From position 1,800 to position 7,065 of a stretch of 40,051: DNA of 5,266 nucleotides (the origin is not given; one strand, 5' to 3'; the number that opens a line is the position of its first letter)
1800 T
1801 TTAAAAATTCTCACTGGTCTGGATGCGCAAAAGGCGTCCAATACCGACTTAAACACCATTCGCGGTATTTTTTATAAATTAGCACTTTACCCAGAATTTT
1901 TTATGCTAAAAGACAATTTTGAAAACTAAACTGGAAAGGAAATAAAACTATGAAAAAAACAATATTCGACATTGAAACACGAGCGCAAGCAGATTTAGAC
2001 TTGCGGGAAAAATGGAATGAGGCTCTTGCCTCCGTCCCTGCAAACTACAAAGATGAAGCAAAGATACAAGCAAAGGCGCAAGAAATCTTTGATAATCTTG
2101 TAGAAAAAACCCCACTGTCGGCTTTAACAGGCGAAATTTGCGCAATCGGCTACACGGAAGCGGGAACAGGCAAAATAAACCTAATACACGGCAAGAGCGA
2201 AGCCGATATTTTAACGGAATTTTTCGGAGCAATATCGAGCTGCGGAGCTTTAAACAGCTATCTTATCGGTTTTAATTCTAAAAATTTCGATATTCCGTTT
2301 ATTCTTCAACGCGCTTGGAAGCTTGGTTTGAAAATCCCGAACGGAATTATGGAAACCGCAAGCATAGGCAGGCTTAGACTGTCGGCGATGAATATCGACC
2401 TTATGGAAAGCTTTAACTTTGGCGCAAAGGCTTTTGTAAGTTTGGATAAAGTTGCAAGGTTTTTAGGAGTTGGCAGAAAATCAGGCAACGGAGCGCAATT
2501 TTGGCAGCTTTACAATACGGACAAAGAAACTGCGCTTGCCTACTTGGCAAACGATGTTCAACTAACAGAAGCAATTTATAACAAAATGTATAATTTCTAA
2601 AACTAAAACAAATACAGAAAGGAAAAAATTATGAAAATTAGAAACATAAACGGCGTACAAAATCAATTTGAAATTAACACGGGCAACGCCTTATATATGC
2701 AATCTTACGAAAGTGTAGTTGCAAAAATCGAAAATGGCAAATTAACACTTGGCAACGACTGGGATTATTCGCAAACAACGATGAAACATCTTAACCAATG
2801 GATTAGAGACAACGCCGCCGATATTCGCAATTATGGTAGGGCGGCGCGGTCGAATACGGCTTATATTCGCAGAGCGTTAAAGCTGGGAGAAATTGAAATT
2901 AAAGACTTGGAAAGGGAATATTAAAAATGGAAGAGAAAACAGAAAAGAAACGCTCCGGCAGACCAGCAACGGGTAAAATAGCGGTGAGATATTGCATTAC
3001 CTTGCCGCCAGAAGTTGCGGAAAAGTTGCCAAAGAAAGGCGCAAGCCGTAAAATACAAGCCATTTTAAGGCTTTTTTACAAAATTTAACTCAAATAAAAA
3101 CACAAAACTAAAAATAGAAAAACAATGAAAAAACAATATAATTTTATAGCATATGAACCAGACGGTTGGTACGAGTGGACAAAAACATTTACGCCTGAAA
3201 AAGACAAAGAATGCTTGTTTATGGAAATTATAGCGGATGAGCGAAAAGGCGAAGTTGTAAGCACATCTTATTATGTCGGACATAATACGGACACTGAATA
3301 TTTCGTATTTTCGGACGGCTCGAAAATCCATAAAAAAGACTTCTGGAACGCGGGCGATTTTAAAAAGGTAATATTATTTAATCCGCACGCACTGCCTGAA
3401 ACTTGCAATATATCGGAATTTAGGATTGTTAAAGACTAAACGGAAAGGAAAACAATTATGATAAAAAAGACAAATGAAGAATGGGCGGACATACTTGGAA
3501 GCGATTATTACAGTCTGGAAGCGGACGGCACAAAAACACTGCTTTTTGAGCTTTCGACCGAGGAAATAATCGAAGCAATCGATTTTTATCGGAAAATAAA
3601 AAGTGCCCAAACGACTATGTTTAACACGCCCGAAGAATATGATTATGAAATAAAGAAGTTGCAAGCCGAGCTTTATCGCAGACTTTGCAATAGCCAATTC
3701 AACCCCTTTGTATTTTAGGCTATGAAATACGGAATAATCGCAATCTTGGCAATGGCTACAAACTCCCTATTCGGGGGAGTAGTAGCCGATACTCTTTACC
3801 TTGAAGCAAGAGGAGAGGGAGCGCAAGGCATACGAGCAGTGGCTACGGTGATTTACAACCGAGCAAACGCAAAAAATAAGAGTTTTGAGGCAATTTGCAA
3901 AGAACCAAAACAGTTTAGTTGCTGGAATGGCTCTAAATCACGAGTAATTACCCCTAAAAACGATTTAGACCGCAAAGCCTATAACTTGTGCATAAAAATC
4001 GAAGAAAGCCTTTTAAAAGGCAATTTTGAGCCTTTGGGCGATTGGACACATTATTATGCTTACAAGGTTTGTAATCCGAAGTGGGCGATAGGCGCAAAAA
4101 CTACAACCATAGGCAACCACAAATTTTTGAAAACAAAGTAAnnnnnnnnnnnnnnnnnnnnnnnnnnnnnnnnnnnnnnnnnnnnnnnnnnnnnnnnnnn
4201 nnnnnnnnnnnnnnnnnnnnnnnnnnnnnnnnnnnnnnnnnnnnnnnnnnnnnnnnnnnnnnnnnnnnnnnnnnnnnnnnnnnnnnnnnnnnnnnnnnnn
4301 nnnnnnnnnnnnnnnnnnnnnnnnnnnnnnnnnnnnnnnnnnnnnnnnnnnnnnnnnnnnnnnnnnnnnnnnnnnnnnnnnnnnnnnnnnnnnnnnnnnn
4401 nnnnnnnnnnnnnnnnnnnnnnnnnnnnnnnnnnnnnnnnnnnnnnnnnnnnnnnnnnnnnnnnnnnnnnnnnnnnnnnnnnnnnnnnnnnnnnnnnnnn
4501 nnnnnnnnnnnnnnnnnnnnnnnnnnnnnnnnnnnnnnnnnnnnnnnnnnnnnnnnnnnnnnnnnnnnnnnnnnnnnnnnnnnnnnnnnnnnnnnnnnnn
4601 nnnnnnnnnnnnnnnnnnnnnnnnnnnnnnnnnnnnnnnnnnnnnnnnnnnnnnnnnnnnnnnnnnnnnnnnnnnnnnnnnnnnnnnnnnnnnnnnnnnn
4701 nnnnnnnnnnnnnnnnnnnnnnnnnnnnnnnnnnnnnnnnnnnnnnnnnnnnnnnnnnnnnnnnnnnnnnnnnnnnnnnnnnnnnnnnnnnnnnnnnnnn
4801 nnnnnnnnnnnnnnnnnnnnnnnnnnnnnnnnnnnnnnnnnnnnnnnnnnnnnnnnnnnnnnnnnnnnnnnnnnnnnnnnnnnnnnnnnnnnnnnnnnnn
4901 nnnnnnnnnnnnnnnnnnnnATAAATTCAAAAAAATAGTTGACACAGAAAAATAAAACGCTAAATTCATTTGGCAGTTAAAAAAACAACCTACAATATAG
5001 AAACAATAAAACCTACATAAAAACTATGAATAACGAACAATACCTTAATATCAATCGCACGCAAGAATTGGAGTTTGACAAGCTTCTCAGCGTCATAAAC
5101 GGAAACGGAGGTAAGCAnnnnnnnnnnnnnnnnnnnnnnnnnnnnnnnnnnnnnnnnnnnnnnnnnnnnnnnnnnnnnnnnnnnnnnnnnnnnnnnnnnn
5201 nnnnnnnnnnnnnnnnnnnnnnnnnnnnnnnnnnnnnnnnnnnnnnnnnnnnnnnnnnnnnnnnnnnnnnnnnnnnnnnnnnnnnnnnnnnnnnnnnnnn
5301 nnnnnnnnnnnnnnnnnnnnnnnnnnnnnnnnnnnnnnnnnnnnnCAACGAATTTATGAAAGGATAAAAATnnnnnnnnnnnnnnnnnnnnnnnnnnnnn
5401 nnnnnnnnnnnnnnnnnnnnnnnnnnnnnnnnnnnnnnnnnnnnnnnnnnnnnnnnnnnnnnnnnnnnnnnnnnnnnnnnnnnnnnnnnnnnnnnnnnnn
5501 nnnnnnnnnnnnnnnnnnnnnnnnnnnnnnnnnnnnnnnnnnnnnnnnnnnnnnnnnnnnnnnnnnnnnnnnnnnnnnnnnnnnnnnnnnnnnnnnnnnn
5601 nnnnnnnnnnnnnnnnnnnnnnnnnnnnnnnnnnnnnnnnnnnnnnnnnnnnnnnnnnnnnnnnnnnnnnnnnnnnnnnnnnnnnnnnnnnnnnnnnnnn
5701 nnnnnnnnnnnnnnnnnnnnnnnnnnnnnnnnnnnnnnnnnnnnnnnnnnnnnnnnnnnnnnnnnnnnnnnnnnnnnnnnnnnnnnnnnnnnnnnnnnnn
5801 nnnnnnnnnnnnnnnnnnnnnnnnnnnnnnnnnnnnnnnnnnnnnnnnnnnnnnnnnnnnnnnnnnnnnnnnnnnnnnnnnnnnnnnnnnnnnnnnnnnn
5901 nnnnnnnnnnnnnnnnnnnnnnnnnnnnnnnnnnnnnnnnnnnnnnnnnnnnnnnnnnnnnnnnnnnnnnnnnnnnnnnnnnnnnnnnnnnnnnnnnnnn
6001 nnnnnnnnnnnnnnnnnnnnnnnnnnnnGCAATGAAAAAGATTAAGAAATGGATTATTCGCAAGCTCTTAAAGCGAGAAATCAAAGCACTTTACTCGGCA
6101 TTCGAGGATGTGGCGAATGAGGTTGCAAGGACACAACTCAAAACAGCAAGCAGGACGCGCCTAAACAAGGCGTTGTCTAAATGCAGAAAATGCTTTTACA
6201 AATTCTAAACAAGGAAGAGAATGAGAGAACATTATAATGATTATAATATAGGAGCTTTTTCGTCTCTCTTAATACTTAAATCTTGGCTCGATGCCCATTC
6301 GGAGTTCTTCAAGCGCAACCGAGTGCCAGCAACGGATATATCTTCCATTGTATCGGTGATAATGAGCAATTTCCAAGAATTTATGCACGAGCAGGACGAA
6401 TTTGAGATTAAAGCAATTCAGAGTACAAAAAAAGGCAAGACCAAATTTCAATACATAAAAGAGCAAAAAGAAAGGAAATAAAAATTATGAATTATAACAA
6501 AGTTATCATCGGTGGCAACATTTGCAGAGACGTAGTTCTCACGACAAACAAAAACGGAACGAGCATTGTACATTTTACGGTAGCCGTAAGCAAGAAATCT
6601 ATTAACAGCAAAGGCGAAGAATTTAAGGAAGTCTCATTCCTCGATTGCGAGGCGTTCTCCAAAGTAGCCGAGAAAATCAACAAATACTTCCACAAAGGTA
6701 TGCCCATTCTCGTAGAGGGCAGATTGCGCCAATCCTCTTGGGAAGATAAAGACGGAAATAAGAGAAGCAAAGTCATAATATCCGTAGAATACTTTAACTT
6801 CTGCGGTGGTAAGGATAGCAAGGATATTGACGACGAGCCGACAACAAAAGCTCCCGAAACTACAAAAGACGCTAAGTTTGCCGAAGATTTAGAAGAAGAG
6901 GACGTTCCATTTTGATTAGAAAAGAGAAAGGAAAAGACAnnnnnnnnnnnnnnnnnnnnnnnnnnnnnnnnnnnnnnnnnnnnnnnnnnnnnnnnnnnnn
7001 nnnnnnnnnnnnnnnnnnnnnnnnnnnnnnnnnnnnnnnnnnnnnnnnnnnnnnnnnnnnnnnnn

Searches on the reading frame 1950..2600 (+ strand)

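Call 36: search_protein_families(library=pfam, proteins=[window:1950-2600:+], max_evalue=0.001)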
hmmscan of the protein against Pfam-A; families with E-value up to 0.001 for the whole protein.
window:1950-2600:+ (216 aa): 3 families
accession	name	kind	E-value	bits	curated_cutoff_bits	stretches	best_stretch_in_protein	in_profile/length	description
PF10108.15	DNA_pol_B_exo2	-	1.7e-13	51.2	24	1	69-213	20-173/213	Predicted 3'-5' exonuclease related to the exonuclease domain of PolB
PF13482.12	RNase_H_2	-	3e-08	34.2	22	1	51-214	5-165/165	RNase_H superfamily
PF03104.25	DNA_pol_B_exo1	-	9.1e-08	32.2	23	1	74-158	134-207/242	DNA polymerase family B, exonuclease domain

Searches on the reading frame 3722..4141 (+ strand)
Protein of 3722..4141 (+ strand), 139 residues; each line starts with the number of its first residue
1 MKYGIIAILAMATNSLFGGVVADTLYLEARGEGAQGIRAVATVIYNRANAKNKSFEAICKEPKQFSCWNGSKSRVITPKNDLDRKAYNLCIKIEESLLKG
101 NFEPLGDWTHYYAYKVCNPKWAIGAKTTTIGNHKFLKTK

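Call 36: search_protein_families(library=pfam, proteins=[window:3722-4141:+], max_evalue=0.001)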
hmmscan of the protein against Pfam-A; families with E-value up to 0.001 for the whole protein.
window:3722-4141:+ (139 aa): 1 family
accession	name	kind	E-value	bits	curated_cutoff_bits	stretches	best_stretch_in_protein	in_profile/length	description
PF07486.17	Hydrolase_2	-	1.8e-16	61.1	27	1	31-135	1-99/100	Cell Wall Hydrolase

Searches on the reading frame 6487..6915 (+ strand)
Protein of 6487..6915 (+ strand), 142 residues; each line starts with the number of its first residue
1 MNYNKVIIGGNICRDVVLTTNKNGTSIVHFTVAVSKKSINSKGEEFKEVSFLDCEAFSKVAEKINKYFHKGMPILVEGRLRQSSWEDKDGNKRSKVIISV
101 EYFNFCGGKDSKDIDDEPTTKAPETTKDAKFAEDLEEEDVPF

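Call 36: search_protein_families(library=pfam, proteins=[window:6487-6915:+], max_evalue=0.001)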
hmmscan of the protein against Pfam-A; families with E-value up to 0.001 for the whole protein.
window:6487-6915:+ (142 aa): 1 family
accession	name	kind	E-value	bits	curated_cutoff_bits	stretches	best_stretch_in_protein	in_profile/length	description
PF00436.31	SSB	-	1.3e-25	89.9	26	1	4-105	2-103/104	Single-strand binding protein family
